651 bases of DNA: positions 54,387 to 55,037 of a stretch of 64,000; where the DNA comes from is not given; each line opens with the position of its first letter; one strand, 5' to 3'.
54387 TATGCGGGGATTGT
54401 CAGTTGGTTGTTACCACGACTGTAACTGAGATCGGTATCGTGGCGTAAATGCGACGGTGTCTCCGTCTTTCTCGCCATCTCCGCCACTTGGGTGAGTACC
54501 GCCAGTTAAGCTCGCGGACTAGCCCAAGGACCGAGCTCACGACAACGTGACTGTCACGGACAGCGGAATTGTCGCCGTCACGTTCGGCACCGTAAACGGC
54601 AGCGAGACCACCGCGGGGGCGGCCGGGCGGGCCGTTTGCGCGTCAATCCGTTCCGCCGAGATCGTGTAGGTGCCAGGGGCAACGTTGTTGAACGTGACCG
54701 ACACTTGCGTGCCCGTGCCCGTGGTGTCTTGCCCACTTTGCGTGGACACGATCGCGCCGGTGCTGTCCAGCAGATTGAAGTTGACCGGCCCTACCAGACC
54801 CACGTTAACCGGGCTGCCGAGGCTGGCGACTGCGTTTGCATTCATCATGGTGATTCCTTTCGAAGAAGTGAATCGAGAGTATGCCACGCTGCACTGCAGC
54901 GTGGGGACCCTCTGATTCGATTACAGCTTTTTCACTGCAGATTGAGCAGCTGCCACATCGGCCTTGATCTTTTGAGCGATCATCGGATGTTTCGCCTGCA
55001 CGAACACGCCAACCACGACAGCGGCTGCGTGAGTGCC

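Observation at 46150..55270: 9-kb accessory island inserted between terminase large subunit and portal genes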

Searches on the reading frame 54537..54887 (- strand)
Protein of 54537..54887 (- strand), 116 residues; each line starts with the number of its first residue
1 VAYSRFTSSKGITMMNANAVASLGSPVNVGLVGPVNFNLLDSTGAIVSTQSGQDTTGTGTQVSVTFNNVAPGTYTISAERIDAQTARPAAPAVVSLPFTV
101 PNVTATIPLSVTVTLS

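Call 11: search_protein_families(library=pfam, proteins=[window:54537-54887:-], max_evalue=0.05)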
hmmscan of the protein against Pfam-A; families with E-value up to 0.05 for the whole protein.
window:54537-54887:- (116 aa): 4 families
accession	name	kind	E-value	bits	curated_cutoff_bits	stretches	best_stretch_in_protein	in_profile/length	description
PF23623.1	GBD_IRG7_N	-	8.4e-05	23.1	27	1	36-80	39-80/95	IRG7 N-terminal galactose binding domain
PF04151.21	PPC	-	0.0054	18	25.9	1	34-77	25-67/70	Bacterial pre-peptidase C-terminal domain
PF07495.19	Y_Y_Y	-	0.014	15.7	26.6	1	58-79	25-45/65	Y_Y_Y domain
PF17802.7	SpaA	-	0.016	15.8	23.1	1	35-76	19-56/91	Prealbumin-like fold domain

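Call 38: search_protein_families(library=phrogs, proteins=[window:54537-54887:-], max_evalue=0.01)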
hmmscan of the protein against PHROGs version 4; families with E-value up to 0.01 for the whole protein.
window:54537-54887:- (116 aa): 0 families

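Call 103: search_solved_structures(query=window:54540-54848:-, max_evalue=10)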
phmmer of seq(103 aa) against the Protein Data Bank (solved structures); distinct sequences matched with E-value up to 10: 6.
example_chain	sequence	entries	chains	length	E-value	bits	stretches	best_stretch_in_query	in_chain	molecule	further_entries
1mfn_A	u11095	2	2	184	0.1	16.4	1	39-84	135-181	FIBRONECTIN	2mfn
9kvu_A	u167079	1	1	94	0.17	15.8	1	12-73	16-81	bacterial immunoglobulin domain B1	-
3uxf_A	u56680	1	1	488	0.78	13.6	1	30-93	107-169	Fimbrial subunit type 1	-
6kol_A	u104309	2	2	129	0.93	13.4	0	19-63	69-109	Blue (Type 1) copper domain protein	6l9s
9c7v_B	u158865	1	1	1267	1.3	12.9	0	43-65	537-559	BOS complex subunit NOMO2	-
6dru_A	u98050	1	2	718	2.8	11.9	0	43-85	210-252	Glycosyl hydrolases family 31 family protein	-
